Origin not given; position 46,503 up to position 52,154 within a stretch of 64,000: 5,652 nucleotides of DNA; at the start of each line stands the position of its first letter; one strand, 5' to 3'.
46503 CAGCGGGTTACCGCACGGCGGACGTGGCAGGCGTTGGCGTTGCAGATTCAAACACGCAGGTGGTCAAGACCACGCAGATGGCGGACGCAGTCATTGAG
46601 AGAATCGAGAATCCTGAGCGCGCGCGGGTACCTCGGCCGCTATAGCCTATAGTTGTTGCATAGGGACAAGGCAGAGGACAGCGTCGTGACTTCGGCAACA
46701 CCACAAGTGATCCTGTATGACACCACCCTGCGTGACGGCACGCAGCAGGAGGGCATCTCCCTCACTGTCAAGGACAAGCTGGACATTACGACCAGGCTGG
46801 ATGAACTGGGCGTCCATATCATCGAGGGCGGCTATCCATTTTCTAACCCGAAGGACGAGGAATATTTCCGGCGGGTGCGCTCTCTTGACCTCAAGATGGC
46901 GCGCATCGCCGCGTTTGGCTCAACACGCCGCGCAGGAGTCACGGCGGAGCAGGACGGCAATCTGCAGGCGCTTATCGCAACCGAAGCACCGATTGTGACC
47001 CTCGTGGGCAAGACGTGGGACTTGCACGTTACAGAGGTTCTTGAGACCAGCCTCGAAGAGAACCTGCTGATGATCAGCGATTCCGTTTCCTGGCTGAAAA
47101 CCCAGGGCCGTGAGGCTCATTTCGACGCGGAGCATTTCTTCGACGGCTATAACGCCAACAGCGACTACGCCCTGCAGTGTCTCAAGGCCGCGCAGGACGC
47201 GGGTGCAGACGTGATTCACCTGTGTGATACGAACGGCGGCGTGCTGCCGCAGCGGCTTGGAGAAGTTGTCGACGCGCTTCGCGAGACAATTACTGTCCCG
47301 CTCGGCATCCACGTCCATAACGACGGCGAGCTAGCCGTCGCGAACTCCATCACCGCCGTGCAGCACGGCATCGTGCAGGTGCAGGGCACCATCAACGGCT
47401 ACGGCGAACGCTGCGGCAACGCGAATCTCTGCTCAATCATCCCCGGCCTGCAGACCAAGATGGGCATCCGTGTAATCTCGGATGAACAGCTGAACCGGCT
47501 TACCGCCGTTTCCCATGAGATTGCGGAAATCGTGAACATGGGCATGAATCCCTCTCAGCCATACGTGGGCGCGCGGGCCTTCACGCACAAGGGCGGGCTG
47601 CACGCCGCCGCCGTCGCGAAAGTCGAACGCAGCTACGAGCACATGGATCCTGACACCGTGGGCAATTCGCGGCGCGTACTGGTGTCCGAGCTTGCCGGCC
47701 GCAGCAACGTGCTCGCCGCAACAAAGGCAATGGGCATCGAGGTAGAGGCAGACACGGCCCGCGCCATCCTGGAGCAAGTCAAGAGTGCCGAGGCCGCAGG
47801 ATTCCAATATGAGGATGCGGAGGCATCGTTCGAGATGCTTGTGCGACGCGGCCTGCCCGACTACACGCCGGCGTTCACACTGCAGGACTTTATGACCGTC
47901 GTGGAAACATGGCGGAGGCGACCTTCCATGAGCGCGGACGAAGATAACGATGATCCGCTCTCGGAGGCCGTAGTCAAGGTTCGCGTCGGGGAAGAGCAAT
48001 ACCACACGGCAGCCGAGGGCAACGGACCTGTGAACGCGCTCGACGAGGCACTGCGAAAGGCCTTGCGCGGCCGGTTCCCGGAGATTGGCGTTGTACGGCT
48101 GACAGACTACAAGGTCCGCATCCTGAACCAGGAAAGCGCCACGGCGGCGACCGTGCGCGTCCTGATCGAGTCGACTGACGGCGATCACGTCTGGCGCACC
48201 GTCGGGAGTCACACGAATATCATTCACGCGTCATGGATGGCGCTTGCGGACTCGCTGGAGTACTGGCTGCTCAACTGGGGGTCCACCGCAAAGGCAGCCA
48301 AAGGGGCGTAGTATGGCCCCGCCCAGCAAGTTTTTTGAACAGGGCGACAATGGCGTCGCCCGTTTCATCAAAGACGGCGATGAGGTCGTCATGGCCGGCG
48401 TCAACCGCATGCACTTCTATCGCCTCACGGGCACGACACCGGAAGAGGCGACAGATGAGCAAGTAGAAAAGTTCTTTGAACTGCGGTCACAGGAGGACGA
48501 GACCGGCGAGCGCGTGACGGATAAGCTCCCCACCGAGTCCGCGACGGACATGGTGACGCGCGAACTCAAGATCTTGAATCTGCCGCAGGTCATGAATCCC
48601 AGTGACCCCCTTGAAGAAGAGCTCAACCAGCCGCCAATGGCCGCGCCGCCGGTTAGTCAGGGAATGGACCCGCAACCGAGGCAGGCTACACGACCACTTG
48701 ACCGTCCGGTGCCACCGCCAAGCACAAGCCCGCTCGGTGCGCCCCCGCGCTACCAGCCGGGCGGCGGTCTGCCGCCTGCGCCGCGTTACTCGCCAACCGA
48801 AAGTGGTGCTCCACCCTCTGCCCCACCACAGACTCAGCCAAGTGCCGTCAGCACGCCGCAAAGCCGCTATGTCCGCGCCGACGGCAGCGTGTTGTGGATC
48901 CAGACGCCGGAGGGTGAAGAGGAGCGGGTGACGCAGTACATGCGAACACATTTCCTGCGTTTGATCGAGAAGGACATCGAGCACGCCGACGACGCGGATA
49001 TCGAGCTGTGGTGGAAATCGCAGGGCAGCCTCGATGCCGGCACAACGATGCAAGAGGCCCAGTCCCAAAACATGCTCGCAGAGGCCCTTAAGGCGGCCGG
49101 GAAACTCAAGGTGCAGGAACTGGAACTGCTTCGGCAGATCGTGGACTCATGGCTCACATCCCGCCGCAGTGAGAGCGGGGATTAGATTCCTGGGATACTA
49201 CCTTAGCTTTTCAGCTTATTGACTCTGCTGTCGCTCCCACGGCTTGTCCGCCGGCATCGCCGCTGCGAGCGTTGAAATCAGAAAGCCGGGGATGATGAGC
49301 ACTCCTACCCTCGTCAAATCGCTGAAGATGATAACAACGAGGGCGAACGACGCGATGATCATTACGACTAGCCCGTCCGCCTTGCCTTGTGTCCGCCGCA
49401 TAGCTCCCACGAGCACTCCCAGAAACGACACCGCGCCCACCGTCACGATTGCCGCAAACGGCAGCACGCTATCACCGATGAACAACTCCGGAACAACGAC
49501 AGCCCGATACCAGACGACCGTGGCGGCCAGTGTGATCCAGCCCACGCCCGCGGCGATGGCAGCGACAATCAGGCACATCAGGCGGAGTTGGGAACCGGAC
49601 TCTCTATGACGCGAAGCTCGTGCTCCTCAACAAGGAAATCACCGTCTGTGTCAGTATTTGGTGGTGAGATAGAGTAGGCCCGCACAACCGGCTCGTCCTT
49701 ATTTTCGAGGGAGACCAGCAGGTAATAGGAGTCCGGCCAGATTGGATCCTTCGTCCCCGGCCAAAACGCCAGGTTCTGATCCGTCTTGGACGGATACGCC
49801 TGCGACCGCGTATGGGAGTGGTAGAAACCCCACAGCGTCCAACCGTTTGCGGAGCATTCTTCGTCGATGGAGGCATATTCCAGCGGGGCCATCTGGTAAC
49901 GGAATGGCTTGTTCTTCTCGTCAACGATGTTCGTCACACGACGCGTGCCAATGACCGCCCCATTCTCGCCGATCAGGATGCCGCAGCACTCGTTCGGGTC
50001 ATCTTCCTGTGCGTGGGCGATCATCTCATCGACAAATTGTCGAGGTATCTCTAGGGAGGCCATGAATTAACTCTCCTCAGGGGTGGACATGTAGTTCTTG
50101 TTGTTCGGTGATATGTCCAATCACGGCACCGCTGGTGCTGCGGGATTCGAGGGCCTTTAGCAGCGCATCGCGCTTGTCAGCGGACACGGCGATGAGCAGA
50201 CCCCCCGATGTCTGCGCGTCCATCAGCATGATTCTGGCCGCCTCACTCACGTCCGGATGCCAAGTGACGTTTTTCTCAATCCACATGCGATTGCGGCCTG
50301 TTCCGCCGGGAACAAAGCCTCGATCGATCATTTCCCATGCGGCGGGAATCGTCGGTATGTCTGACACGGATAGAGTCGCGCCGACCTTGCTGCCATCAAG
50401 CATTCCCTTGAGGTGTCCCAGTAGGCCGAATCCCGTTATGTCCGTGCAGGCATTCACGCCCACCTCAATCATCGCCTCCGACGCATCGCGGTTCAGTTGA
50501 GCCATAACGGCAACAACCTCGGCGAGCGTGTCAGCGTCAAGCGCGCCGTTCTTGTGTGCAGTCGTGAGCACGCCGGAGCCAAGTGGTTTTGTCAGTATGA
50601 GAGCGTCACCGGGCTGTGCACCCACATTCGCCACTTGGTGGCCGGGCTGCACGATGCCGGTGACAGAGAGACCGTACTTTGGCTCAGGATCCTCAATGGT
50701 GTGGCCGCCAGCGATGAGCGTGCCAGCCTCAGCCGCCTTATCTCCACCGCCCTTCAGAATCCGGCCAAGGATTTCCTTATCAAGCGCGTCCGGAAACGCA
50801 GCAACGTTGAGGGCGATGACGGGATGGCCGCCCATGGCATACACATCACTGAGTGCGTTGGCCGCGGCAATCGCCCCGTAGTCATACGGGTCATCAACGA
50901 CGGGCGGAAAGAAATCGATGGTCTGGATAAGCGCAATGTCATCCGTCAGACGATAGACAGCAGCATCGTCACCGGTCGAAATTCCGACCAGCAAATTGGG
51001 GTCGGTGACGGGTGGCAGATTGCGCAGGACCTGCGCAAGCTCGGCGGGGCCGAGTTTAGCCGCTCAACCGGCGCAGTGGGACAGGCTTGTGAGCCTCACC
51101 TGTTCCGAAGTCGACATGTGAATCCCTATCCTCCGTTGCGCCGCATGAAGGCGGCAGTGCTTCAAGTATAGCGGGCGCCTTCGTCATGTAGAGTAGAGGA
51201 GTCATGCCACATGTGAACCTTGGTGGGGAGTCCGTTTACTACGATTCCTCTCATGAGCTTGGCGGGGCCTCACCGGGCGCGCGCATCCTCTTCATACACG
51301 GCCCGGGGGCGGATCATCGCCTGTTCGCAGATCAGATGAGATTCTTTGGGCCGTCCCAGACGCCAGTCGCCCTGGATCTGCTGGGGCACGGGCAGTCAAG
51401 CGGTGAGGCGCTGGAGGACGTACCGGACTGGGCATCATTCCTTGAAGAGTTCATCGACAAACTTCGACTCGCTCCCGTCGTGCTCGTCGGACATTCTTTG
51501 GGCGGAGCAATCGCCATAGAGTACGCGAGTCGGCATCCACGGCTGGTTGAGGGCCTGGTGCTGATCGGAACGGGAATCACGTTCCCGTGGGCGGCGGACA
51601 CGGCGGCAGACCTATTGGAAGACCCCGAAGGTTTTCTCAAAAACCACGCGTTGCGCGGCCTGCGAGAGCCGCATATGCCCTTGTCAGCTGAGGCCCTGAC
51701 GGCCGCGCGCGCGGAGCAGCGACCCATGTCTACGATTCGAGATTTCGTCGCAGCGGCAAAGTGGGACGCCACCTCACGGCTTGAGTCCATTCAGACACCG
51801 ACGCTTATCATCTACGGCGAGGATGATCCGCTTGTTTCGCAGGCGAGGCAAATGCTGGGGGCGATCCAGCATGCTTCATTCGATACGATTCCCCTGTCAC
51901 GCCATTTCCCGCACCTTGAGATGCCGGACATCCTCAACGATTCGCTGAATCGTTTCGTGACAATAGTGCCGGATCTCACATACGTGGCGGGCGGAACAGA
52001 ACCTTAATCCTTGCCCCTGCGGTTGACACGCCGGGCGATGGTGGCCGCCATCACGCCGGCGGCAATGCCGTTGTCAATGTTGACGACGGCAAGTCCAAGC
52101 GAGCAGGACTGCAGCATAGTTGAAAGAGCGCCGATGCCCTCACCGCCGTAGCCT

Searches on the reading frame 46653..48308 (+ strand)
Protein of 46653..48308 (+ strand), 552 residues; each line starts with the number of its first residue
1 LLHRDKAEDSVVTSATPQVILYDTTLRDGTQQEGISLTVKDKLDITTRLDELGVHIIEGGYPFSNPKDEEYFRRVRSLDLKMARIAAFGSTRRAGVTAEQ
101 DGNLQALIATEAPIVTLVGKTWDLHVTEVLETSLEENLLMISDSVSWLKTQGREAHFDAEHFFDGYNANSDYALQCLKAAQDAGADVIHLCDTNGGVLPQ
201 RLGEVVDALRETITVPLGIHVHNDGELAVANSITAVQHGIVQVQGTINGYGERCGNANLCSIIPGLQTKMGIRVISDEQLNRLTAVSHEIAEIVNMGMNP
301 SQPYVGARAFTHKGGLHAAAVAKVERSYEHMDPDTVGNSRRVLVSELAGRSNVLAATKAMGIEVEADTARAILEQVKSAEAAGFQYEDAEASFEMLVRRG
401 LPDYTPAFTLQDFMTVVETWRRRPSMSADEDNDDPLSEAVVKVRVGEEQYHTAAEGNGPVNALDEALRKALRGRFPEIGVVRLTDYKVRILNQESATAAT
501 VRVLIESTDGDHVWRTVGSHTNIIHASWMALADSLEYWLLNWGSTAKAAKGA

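Call 64: search_protein_families(library=pfam, proteins=[window:46653-48308:+], max_evalue=0.00001)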
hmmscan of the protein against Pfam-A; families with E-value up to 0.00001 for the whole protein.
window:46653-48308:+ (552 aa): 3 families
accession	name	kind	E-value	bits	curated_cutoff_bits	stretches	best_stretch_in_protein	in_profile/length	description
PF00682.25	HMGL-like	-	8.3e-46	156.9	29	1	19-286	2-256/260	HMGL-like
PF08502.15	LeuA_dimer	-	2.7e-24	86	24.9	1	435-537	35-129/131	LeuA allosteric (dimerisation) domain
PF22617.1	HCS_D2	-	3.5e-15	56.6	27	1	305-379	2-77/82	Homocitrate synthase post-HMGL domain-like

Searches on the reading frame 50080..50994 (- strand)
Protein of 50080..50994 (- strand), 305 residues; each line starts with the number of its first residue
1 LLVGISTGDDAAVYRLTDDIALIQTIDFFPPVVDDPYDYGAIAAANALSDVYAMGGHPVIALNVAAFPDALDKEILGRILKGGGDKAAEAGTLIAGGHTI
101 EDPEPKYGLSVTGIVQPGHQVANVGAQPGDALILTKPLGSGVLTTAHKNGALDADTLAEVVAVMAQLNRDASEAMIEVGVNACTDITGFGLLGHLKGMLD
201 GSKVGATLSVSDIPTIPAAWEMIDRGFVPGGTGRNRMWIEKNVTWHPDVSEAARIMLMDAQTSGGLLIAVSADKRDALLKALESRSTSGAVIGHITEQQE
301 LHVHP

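Call 32: search_protein_families(library=pfam, proteins=[window:50080-50994:-], max_evalue=0.001)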
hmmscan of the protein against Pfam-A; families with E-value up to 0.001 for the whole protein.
window:50080-50994:- (305 aa): 2 families
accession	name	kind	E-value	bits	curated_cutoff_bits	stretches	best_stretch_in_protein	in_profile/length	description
PF00586.29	AIRS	-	1.4e-27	96.8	24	1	8-115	1-112/112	AIR synthase related protein, N-terminal domain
PF02769.27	AIRS_C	-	4.6e-21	76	23.1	1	127-303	1-153/156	AIR synthase related protein, C-terminal domain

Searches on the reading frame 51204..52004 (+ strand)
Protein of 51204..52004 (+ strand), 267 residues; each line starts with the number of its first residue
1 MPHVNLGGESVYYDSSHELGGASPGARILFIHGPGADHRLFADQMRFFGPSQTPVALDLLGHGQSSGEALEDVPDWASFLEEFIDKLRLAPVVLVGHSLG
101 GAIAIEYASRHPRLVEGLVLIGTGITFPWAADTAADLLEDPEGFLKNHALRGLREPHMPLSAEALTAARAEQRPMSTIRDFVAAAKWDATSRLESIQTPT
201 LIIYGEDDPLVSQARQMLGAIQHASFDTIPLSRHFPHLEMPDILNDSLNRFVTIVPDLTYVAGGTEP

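Call 32: search_protein_families(library=pfam, proteins=[window:51204-52004:+], max_evalue=0.001)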
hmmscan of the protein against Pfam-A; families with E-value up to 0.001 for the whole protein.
window:51204-52004:+ (267 aa): 12 families
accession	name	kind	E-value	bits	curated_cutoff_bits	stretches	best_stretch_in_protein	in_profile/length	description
PF12697.13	Abhydrolase_6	-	1e-26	95.4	26.3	1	28-245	1-215/217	Alpha/beta hydrolase family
PF00561.26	Abhydrolase_1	-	6e-24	85.5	25.8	1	28-239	3-243/245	alpha/beta hydrolase fold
PF12146.15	Hydrolase_4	-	1.5e-20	73.9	27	1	23-222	2-218/239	Serine aminopeptidase, S33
PF00975.26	Thioesterase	-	2e-06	28.6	26.4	1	58-226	34-196/226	Thioesterase domain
PF03096.20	Ndr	-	2.1e-06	27.1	23.3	1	73-122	82-131/283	Ndr family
PF12740.14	PETase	-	3.2e-05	23.9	28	0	170-214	143-185/263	PET hydrolase-like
PF20408.4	Abhydrolase_11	-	4.9e-05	23.6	27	0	74-122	58-106/193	Alpha/beta hydrolase domain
PF12695.13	Abhydrolase_5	-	7e-05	23.1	27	0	90-122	57-88/164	Alpha/beta hydrolase family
PF06821.19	Ser_hydrolase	-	0.00013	22.4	22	0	74-121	40-88/172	Serine hydrolase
PF07859.19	Abhydrolase_3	-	0.00019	21.7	25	1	75-223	54-191/210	alpha/beta hydrolase fold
PF03959.19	FSH1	-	0.00027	21.1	21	0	192-217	155-180/211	Serine hydrolase (FSH1)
PF05577.18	Peptidase_S28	-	0.00033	20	25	1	46-119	68-142/434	Serine carboxypeptidase S28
